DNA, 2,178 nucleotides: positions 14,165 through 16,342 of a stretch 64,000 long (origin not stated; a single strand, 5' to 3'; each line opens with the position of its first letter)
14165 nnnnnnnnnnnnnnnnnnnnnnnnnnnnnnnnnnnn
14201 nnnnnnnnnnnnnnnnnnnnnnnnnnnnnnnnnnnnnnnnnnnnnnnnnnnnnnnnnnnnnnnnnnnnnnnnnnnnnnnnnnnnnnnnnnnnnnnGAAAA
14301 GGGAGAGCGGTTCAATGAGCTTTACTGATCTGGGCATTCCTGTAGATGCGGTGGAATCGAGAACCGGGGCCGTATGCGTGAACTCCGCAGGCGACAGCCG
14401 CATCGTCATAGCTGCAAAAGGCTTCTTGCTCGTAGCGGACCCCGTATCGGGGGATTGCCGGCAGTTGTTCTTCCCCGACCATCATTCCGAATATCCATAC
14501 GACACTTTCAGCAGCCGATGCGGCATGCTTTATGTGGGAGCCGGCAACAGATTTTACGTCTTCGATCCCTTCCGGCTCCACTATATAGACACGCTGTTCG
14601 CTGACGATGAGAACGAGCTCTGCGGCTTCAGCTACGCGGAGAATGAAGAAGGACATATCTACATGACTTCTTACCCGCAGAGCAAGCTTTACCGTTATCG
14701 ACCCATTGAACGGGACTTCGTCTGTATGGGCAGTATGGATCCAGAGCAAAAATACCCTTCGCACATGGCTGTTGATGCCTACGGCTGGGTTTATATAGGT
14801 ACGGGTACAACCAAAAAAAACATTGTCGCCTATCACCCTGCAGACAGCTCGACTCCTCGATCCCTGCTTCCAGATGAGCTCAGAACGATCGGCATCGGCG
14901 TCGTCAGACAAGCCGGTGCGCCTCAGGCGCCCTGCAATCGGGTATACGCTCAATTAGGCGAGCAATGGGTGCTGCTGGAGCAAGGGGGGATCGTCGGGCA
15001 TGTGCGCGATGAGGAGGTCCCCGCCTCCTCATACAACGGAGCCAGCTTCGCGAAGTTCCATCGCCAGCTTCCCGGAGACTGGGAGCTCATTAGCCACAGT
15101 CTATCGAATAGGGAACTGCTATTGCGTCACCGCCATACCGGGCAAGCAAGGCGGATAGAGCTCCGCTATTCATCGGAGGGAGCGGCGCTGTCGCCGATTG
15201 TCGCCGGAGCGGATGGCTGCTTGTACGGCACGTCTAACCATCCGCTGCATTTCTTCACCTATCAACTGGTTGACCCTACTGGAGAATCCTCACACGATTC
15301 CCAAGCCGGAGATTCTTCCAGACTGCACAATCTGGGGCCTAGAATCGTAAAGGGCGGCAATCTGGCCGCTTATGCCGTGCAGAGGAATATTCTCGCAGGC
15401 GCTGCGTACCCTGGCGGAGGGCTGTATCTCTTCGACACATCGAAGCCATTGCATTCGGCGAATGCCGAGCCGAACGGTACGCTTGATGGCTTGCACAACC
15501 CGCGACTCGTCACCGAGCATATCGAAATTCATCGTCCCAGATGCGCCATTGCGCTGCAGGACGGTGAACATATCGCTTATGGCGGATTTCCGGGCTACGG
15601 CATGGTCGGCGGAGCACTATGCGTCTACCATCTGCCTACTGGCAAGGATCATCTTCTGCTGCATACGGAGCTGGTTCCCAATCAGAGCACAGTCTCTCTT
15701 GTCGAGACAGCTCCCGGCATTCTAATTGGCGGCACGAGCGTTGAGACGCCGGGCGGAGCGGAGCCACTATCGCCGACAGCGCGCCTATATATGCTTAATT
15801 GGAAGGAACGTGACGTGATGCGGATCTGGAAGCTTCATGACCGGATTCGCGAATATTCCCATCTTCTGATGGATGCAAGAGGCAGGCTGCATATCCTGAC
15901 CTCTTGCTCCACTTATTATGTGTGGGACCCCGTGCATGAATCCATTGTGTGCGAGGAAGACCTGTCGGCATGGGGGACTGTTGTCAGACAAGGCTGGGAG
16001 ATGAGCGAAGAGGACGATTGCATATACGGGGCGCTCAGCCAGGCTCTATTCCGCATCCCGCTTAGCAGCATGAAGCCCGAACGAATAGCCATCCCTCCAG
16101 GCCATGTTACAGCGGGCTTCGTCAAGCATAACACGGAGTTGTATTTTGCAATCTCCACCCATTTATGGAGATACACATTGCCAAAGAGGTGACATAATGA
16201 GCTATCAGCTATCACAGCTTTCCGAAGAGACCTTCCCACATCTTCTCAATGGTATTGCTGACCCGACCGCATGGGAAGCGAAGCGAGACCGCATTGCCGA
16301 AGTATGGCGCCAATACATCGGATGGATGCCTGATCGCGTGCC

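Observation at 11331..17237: Catabolic-looking operon combining a CE4-like deacetylase, a DegT-family aminotransferase and an alpha/beta hydrolase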

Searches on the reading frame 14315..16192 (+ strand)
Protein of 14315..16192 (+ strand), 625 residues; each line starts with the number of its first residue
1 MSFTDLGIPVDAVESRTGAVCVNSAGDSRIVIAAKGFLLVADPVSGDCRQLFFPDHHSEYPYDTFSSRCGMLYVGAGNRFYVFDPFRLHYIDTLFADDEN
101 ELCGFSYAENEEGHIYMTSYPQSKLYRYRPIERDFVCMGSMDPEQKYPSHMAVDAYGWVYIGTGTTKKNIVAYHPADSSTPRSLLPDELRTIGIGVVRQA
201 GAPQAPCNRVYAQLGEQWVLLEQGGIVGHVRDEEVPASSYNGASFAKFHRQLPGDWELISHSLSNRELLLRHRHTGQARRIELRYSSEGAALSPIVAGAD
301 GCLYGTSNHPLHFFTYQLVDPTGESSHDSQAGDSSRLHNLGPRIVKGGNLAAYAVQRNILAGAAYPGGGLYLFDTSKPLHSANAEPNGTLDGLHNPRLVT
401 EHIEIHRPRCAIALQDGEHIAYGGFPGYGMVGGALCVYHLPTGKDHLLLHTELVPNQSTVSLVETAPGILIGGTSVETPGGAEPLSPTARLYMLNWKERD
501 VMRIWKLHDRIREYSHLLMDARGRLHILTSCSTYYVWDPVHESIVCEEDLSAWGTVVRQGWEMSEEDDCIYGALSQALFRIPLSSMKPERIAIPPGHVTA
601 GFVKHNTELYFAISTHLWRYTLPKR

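Call 5: search_protein_families(library=pfam, proteins=[window:14315-16192:+], max_evalue=0.01)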
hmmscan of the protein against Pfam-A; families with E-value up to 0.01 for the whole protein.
window:14315-16192:+ (625 aa): 0 families

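Call 6: search_protein_families(library=ncbifam, proteins=[window:14315-16192:+], max_evalue=0.01)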
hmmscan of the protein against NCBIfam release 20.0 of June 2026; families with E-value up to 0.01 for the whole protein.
window:14315-16192:+ (625 aa): 0 families

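Call 20: search_solved_structures(query=window:14315-16192:+, max_evalue=1)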
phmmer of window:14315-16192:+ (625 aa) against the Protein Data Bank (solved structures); distinct sequences matched with E-value up to 1: 0.
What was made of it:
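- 14315..16192 (+): Cytoplasmic 625-aa all-beta protein, read as two tandem 7-bladed beta-propellers. It has no Pfam or NCBIfam family and is a homologue of the surface protein's central region. There are no family hits (calls 5, 6) and no PDB sequence hit (call 20).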

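Call 23: find_homologous_proteins(query=window:14315-16192:+, max_evalue=0.00001)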
Query window:14315-16192:+ (625 aa): 92 proteins with E <= 0.00001 among 8000 candidates.
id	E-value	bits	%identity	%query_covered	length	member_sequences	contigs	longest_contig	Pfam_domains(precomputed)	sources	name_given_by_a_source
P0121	0.0e+0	1478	100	100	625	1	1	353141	-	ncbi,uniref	ncbi:hypothetical protein [Paenibacillus chungangensis]|uniref:Uncharacterized protein n=1 Tax=Paeni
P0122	5.3e-270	915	63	100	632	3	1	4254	-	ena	-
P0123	9.3e-270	915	63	100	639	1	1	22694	-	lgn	-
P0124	1.5e-265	901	63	100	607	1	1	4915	-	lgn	-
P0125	1.3e-263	894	63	100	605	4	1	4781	-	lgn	-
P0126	3.3e-261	886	61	100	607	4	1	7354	-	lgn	-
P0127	9.5e-260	882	62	100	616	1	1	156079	-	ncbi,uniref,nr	ncbi:hypothetical protein D3P07_24350 [Paenibacillus sp. 1011MAR3C5]|uniref:hypothetical protein n=1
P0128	7.2e-257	872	61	100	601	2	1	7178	-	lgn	-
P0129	3.5e-255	867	61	100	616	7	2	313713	-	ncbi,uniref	ncbi:hypothetical protein ACFW1P_16255 [Paenibacillus sp. NPDC058910]|uniref:hypothetical protein n=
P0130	1.6e-254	864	60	100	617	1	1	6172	-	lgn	-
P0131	3.9e-254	863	61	100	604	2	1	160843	-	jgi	jgi:hypothetical protein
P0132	7.1e-249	846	60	100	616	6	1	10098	-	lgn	-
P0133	1.2e-243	828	60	100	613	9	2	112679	-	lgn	-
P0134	9.2e-240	816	57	100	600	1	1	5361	-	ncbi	-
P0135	1.6e-238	811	58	100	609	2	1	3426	-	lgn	-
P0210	1.0e-66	244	33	79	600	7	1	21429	-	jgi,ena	-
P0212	9.2e-24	102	25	99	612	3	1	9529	-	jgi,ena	-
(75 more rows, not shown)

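Call 38: predict_structure(alignment_id=A1)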
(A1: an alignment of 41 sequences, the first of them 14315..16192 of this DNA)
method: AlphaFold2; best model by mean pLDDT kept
length: 625 residues; sequences in the alignment: 41
mean_pLDDT: 92.8   pTM: 0.90
mean pLDDT of the five models: 92.8, 92.2, 92.2, 91.8, 91.5
residues with pLDDT >= 90: 539; 70-90: 49; 50-70: 26; < 50: 11
segments of 3 or more residues with pLDDT < 50: 326-328, 385-391
pLDDT, mean of each block of 10 residues (from residue 1): 91 93 97 97 97 95 95 97 98 94 95 96 96 96 94 96 95 88 95 92 67 95 96 91 88 95 94 97 95 95 94 92 55 79 87 97 95 92 49 80 97 98 95 97 97 98 97 95 93 97 97 98 97 97 97 96 96 98 98 97 93 97 82
secondary structure, 60 per line:
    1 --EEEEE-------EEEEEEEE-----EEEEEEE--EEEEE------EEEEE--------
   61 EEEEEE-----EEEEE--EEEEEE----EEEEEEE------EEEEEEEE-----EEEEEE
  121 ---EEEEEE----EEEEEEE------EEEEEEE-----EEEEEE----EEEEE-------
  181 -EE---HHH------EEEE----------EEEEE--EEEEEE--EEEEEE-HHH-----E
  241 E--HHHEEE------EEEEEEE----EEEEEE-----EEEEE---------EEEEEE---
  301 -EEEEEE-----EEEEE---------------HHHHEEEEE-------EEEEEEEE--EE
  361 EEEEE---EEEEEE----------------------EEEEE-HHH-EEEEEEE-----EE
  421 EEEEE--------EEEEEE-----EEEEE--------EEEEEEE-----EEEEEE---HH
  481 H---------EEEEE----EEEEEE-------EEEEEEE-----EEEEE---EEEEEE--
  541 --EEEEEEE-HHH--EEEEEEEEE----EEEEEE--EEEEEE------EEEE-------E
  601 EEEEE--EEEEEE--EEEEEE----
elements in order: E3-7 E15-22 E28-34 E37-41 E48-52 E61-66 E72-76 E79-84 E89-95 E102-109 E115-120 E124-129 E134-140 E147-153 E159-164 E169-173 E196-199 E210-214 E217-222 E225-230 E247-249 E256-262 E267-272 E278-282 E292-297 E302-307 E313-317 H333-336 E337-341 E349-356 E359-365 E369-374 E397-401 E407-413 E419-425 E434-439 E445-449 E458-464 E470-475 E491-495 E500-505 E513-519 E525-529 E533-538 E543-549 E556-564 E569-574 E577-582 E589-592 E600-605 E608-613 E616-621
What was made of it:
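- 14315..16192 (+): The AF2 model has pLDDT 92.8 (call 38).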

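Call 42: fold_search(model_id=the predicted structure, library=pdb)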
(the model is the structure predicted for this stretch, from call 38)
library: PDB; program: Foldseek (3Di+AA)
matches with E <= 10: 1944; with E <= 0.001: 1609
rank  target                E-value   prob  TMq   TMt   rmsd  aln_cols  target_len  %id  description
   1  9d5n_CH               1.3e-15  1.00  0.37  0.38  13.8       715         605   11  48-nm doublet microtubule from Trichomonas vaginalis strain G3 (released 2025-05-14)
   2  9e2g_2B               1.5e-15  1.00  0.39  0.39  12.5       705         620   10  Cryo-EM structure of 48 nm repeat of microtubule doublet from T. brucei flagellum (released 2025-03-12)
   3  6u42_5L               3.3e-15  1.00  0.37  0.37  14.9       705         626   11  Natively decorated ciliary doublet microtubule (released 2019-11-13)
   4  8iyj_e                3.9e-15  1.00  0.37  0.38  13.8       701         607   10  Cryo-EM structure of the 48-nm repeat doublet microtubule from mouse sperm (released 2023-07-05)
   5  3va6_B                4.5e-15  1.00  0.27  0.23  23.3       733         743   11  Crystal Structure of the extracellular domain of the putative hybrid two component system BT4673 from B. thetaiotaomic (released 2012-06-13)
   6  7mq8_LT               5.2e-15  1.00  0.38  0.28  14.9       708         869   10  Cryo-EM structure of the human SSU processome, state pre-A1 (released 2021-09-22)
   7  4nsx                  1.4e-14  1.00  0.36  0.36  14.7       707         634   10  Crystal Structure of the Utp21 tandem WD Domain (released 2014-02-19)
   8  8i7o_P1               1.5e-14  1.00  0.38  0.39  12.3       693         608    9  In situ structure of axonemal doublet microtubules in mouse sperm with 16-nm repeat (released 2023-10-11)
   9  5wyj_BE               5.5e-14  1.00  0.37  0.32  15.2       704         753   10  Cryo-EM structure of the 90S small subunit pre-ribosome (Dhr1-depleted, Enp1-TAP, state 1) (released 2017-03-29)
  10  8otz_f                5.5e-14  1.00  0.38  0.39  13.2       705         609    9  48-nm repeat of the native axonemal doublet microtubule from bovine sperm (released 2023-11-22)
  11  6nd4_T                5.5e-14  1.00  0.36  0.28  17.2       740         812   10  Conformational switches control early maturation of the eukaryotic small ribosomal subunit (released 2019-06-19)
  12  3ott_A                5.5e-14  1.00  0.26  0.22  23.2       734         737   11  Crystal Structure of the extracellular domain of the putative one component system BT4673 from B. thetaiotaomicron (released 2011-08-10)
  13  6rxt_UU               6.0e-14  1.00  0.37  0.26  17.5       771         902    9  Cryo-EM structure of the 90S pre-ribosome (Kre33-Noc4) from Chaetomium thermophilum, state A (released 2019-08-14)
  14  8glv_Cp               6.3e-14  1.00  0.33  0.21  16.5       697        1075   12  96-nm repeat unit of doublet microtubules from Chlamydomonas reinhardtii flagella (released 2023-05-31)
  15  3ott_B                6.9e-14  1.00  0.37  0.31  21.8       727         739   11  Crystal Structure of the extracellular domain of the putative one component system BT4673 from B. thetaiotaomicron (released 2011-08-10)
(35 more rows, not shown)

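Call 80: find_encoding_contigs(protein=P0212, flank=8000, max_places=1)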
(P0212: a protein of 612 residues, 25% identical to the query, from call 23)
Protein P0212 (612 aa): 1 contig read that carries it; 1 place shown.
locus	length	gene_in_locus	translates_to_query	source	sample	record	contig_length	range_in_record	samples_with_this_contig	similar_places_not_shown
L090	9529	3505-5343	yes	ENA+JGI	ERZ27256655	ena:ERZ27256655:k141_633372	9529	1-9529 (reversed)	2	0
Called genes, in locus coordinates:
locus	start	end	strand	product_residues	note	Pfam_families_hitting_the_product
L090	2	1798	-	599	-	?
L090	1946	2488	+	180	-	PF00578:AhpC-TSA, PF08534:Redoxin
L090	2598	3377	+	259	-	PF01925:TauE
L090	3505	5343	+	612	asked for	-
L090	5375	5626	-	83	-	-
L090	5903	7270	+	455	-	PF00795:CN_hydrolase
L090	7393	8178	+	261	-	PF04909:Amidohydro_2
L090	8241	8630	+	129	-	-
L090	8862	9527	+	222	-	?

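Call 81: find_encoding_contigs(protein=P0210, flank=8000, max_places=1)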
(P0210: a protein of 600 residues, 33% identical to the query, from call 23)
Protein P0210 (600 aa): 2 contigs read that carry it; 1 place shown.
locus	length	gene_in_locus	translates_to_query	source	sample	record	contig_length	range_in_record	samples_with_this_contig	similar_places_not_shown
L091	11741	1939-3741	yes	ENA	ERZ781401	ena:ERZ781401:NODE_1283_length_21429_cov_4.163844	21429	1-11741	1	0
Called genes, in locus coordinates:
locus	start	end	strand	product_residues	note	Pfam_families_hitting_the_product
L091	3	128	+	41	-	?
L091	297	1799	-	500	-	PF04734:Ceramidase_alk (weak)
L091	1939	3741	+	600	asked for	-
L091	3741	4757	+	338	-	PF01738:DLH (weak)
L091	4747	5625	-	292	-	PF00528:BPD_transp_1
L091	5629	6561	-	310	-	PF00528:BPD_transp_1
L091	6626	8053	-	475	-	PF01547:SBP_bac_1, PF13416:SBP_bac_8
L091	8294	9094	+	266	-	PF00392:GntR, PF07702:UTRA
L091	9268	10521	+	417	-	PF01041:DegT_DnrJ_EryC1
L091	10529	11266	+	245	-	-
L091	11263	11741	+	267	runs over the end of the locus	PF04909:Amidohydro_2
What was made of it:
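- A distant locus swaps the CE4-like gene for a ceramidase-like amidase but keeps DegT, the propeller, the hydrolase, ABC genes and a GntR gene (call 81).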

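Call 82: search_protein_representatives(alignment_id=A1)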
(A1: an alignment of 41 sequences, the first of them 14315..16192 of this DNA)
Query: 41 sequences, 611 profile positions. Proteins with E-value up to 0.001 (for the whole library): 3345; up to 1e-10: 1973; up to 1e-30: 877. The best 150 are listed.
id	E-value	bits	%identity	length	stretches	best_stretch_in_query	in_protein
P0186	1.4e-260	882.3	-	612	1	5-609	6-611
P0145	7.4e-260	879.9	-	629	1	3-609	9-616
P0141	4.0e-255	864.3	-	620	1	4-610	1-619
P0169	7.5e-245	830.3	-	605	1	4-610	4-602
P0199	7.5e-242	820.4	-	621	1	4-610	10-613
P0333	1.9e-240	815.8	-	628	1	3-610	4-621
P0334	7.9e-227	770.8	-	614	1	3-608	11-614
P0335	1.6e-222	756.5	-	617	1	5-610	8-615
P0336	2.1e-201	686.8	-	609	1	6-608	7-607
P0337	3.3e-199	679.6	-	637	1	3-608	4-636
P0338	1.7e-196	670.6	-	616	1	4-609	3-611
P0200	2.7e-195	666.6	-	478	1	5-459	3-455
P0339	6.5e-194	662.1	-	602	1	5-608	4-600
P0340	2.6e-174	597.3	-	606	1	7-609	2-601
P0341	1.4e-173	594.9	-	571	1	28-609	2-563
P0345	6.8e-166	569.5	-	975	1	3-607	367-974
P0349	4.3e-159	547.0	-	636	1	3-609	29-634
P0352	4.1e-156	537.2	-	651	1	4-609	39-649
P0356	2.7e-151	521.3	-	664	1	4-609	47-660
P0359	5.3e-150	517.0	-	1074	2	5-384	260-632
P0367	4.8e-143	494.1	-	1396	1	3-608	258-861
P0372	6.7e-136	470.5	-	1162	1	5-608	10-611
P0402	9.8e-117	407.2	-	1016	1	40-608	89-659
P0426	5.7e-107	374.9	-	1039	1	3-607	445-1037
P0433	4.7e-105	368.6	-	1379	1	5-608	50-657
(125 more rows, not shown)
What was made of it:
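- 14315..16192 (+): A profile search finds 877 cluster representatives at E <= 1e-30 (call 82).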

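Call 83: list_cluster_members(proteins=[P0349, P0352, P0356, P0367, P0372, P0402, P0433, P0345, P0359, P0426])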
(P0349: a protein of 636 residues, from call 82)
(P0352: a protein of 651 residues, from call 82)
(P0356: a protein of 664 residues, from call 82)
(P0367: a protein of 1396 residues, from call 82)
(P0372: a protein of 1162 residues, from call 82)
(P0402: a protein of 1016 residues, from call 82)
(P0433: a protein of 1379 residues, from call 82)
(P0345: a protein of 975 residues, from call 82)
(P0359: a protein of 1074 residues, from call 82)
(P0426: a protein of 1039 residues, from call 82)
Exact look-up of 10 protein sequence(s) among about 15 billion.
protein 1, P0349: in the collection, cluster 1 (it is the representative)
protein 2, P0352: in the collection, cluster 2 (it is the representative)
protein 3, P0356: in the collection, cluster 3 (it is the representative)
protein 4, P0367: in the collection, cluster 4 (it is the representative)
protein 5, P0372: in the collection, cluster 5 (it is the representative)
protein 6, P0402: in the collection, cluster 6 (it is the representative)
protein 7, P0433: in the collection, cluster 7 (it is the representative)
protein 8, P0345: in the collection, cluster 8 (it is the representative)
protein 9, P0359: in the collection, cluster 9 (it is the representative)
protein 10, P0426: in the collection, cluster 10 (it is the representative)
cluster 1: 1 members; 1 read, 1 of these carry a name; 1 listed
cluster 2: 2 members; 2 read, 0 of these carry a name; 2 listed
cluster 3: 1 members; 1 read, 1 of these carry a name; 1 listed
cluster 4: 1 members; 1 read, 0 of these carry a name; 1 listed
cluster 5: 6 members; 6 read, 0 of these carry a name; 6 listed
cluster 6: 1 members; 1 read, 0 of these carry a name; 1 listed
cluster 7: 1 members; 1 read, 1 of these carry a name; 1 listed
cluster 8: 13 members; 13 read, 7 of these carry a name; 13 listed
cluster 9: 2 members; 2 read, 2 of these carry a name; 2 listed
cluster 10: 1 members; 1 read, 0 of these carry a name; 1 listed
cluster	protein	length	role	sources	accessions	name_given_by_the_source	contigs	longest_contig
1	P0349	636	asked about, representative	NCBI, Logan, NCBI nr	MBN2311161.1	MAG: PQQ-like beta-propeller repeat protein [Candidatus Hydrogenedentes bacterium] | PQQ-like beta-propeller repeat protein [Candidatus Hydrogenedentota bacterium]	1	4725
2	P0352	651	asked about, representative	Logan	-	-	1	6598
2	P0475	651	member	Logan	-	-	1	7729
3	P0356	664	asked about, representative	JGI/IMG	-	hypothetical protein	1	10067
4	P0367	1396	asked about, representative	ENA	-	-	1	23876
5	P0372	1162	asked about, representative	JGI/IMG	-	-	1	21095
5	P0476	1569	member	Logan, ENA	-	-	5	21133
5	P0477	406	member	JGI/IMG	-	-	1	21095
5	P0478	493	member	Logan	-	-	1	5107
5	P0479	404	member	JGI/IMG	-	-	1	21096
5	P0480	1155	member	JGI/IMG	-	-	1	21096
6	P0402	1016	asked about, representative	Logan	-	-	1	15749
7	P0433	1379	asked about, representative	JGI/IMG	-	hypothetical protein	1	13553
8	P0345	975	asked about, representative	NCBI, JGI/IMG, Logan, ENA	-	hypothetical protein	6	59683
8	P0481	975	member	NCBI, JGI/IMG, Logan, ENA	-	hypothetical protein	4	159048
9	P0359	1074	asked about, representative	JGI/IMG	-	hypothetical protein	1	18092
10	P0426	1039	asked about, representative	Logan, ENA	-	-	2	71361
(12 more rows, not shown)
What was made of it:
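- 14315..16192 (+): All named members are 'hypothetical' or a generic PQQ-like propeller label (call 83).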
